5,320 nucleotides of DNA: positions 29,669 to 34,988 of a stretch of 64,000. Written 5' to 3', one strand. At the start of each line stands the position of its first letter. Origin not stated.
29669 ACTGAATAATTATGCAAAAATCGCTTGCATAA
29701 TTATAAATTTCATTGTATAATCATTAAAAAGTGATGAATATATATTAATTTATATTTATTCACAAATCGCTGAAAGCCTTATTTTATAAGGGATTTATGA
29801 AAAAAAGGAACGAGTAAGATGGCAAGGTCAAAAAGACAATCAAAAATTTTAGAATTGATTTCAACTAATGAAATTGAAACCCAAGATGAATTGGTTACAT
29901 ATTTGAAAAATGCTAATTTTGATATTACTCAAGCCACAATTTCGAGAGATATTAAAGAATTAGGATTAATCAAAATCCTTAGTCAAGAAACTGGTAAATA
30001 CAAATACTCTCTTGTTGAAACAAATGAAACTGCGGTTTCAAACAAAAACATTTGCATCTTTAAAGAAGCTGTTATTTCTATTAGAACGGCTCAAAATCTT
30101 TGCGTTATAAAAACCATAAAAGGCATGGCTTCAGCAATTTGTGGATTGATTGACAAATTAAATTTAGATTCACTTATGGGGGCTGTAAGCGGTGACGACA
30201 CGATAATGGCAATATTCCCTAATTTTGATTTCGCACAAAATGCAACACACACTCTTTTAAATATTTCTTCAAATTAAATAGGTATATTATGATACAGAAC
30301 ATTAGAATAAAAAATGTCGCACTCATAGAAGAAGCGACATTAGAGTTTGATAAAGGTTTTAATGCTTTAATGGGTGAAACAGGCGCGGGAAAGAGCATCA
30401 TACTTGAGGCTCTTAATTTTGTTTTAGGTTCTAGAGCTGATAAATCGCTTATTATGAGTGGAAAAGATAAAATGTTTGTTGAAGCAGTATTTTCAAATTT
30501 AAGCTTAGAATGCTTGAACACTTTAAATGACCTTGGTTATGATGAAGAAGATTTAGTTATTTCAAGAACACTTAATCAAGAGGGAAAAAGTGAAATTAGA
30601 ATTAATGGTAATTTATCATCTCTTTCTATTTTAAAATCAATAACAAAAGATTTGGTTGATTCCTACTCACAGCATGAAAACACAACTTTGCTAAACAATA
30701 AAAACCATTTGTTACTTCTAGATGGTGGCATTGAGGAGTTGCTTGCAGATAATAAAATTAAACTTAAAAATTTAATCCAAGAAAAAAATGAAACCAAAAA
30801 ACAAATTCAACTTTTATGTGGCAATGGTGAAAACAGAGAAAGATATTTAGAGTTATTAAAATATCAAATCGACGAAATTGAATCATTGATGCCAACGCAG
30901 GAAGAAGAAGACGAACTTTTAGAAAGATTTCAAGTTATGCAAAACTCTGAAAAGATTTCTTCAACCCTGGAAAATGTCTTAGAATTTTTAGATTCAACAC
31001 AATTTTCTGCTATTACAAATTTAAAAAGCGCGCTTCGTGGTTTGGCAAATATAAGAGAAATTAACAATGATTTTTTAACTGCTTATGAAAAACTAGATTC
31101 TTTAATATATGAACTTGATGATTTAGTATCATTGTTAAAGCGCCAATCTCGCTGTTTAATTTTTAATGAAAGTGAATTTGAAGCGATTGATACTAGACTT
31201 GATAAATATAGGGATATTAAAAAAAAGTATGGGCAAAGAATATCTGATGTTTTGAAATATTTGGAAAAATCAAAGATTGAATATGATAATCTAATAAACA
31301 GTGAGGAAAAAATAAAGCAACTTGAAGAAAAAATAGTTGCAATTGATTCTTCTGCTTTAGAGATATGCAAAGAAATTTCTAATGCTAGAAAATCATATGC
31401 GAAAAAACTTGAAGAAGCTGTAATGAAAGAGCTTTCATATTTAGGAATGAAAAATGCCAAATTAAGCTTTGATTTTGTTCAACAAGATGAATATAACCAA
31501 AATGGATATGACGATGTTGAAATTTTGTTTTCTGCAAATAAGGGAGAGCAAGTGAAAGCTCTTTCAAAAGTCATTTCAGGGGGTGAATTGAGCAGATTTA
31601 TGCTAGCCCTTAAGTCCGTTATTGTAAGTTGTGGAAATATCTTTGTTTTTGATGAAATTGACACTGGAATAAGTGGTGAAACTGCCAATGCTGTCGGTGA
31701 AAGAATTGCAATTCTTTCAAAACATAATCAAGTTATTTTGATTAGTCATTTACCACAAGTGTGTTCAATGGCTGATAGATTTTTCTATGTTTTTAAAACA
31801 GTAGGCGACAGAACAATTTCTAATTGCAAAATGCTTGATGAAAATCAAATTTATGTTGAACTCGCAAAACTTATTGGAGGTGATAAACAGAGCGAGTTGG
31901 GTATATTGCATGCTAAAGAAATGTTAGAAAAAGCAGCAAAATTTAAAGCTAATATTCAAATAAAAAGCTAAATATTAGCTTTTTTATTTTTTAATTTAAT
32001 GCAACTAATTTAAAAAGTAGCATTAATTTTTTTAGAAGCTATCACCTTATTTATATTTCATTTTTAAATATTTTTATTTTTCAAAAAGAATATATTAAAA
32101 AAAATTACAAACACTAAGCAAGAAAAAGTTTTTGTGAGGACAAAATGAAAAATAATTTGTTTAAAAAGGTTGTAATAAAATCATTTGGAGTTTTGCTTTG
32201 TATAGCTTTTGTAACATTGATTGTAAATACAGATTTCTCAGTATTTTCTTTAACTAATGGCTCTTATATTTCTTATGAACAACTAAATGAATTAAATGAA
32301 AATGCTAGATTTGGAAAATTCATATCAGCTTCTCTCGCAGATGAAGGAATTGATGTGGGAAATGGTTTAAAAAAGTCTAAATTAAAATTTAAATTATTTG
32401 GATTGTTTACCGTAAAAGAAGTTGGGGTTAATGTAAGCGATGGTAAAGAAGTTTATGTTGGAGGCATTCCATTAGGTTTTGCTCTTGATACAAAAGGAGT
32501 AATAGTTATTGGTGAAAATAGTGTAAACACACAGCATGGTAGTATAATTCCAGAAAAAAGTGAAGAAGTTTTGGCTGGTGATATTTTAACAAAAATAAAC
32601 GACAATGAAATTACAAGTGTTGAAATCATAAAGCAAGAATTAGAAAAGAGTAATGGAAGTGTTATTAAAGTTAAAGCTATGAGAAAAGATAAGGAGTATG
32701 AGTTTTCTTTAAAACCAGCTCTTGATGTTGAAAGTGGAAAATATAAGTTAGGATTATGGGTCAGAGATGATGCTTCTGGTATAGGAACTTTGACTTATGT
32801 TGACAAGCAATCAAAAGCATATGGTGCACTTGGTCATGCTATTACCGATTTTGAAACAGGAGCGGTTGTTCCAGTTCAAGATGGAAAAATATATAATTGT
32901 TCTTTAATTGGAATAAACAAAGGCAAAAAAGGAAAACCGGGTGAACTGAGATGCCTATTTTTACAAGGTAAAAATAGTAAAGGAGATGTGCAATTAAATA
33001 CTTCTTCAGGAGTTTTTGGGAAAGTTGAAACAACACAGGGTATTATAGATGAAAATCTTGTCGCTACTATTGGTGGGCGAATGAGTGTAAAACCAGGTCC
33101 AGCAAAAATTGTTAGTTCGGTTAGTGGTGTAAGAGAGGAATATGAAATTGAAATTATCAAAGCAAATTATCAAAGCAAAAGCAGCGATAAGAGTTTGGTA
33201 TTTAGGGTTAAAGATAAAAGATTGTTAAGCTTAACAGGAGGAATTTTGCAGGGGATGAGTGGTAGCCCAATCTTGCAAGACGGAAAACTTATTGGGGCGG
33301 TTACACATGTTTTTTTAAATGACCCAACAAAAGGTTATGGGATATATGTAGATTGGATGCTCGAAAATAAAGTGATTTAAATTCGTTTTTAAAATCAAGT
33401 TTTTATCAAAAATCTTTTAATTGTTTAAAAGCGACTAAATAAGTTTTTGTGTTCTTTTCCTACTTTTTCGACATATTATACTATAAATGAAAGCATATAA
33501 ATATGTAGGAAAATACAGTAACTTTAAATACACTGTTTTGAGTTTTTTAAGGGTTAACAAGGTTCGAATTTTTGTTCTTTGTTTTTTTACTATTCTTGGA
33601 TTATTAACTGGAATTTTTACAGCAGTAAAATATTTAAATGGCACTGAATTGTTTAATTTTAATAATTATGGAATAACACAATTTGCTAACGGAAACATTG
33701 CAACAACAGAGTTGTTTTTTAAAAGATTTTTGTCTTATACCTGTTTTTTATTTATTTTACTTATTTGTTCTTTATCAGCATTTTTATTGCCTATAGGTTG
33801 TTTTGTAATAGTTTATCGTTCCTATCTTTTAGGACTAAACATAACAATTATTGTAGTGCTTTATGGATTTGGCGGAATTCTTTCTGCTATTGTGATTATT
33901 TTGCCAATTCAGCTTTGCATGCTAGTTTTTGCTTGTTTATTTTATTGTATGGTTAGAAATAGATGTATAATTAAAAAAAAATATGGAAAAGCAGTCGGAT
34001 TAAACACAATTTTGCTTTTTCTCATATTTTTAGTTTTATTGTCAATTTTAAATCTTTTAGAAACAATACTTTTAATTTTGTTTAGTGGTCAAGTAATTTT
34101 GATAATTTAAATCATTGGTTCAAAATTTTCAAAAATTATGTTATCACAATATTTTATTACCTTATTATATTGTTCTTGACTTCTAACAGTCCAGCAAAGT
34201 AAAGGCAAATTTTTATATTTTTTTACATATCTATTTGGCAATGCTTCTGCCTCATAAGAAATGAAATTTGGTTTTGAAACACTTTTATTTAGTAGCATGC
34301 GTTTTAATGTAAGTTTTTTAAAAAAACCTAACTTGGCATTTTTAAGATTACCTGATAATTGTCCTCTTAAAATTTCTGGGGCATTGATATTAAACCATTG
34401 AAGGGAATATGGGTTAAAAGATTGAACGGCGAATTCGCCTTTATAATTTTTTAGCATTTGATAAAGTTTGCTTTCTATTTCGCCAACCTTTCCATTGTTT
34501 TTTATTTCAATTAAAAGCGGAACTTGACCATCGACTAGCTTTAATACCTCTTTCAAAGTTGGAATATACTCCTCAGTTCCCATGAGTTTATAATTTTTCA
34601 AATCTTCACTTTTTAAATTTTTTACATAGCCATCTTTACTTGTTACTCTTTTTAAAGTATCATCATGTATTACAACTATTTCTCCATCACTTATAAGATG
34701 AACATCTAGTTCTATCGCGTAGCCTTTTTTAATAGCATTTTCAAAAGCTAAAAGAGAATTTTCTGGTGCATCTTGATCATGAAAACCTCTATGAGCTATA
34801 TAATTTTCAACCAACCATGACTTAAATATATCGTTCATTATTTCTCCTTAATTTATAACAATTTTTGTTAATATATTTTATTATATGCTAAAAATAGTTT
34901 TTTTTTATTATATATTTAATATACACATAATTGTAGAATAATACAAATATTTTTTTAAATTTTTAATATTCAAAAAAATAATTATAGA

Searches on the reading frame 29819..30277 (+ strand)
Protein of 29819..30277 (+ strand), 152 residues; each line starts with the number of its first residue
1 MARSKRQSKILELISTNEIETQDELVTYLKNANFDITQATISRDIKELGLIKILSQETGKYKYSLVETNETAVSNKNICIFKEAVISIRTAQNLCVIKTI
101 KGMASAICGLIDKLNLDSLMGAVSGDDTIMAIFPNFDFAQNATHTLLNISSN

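Call 6: search_protein_families(library=pfam, proteins=[window:29819-30277:+])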
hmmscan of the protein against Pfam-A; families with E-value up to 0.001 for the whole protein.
window:29819-30277:+ (152 aa): 2 families
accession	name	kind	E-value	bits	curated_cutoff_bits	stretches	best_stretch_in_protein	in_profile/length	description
PF01316.27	Arg_repressor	-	5.6e-23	80.9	27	1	1-69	1-68/70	Arginine repressor, DNA binding domain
PF02863.23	Arg_repressor_C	-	3.5e-19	68.8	25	1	81-145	1-65/68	Arginine repressor, C-terminal domain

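Call 7: search_protein_families(library=ncbifam, proteins=[window:29819-30277:+], max_evalue=0.01)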
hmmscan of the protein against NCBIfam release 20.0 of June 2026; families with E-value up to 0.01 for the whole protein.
window:29819-30277:+ (152 aa): 7 families
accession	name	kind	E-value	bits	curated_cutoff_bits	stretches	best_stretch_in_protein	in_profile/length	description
NF001680.0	PRK00441.1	equivalog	3.9e-44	150.4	184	1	4-146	3-144/150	arginine repressor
NF003281.1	PRK04280.1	equivalog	1.5e-39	135.6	182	1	3-148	2-146/148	transcriptional regulator AhrC/ArgR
TIGR01529.1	argR_whole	equivalog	1.2e-37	129.2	130.45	1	5-148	2-144/146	arginine repressor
NF002880.0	PRK03341.1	equivalog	3.4e-25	88.6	200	1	2-132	14-149/170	arginine repressor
NF003457.0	PRK05066.1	equivalog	4.8e-16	58.7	194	1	10-132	14-134/156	transcriptional regulator ArgR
NF053704.1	TransRegCcpNBacil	equivalog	0.0079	15.6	260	1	4-135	4-133/208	transcriptional regulator CcpN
NF043024.1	T4SS_AnkI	equivalog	0.0096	14.7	550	0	8-101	334-425/439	Dot/Icm T4SS effector AnkI/LegAS4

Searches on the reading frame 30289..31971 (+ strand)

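Call 6: search_protein_families(library=pfam, proteins=[window:30289-31971:+])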
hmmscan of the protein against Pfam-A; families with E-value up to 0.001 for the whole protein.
window:30289-31971:+ (560 aa): 5 families
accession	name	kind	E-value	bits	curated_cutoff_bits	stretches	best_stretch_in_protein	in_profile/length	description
PF02463.25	SMC_N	-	3.6e-22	79.3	40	1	1-504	1-214/220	RecF/RecN/SMC N terminal domain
PF13476.12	AAA_23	-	8.7e-11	43.3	27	1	5-346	2-197/201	AAA domain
PF13175.12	AAA_15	-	3.7e-05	23.9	32.1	1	1-408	1-292/374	AAA ATPase domain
PF13304.12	AAA_21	-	0.00058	20.5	27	0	24-489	1-300/304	AAA domain, putative AbiEii toxin, Type IV TA system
PF13555.12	AAA_29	-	0.00081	19.5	27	0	5-48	4-48/61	P-loop containing region of AAA domain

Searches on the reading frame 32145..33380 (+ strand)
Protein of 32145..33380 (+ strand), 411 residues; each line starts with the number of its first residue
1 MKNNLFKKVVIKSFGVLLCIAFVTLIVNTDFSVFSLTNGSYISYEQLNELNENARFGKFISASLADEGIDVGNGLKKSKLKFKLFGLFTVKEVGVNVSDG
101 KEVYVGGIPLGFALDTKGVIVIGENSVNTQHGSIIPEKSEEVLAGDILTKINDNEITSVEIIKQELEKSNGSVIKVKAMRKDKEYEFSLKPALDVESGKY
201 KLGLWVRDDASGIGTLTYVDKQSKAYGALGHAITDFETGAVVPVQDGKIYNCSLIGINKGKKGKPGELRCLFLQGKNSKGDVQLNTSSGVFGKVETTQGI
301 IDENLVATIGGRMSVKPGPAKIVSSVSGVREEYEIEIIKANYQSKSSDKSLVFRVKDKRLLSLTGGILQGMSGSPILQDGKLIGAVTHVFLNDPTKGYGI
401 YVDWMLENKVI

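Call 6: search_protein_families(library=pfam, proteins=[window:32145-33380:+])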
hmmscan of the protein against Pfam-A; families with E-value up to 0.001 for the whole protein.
window:32145-33380:+ (411 aa): 2 families
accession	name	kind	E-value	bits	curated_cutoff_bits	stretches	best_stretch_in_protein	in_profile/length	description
PF05580.18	Peptidase_S55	-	2.5e-79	266.6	25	1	199-406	2-210/210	SpoIVB peptidase S55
PF13180.12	PDZ_2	-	6.8e-05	23.5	27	1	135-190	23-79/80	PDZ domain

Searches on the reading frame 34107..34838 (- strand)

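Call 37: search_protein_families(library=pfam, proteins=[window:34107-34838:-], max_evalue=0.001)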
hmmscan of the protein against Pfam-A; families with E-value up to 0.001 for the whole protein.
window:34107-34838:- (243 aa): 1 family
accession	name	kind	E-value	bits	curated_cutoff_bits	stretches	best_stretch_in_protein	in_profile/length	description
PF03009.23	GDPD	-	6.9e-29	102.1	23.6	1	16-229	1-231/244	Glycerophosphoryl diester phosphodiesterase family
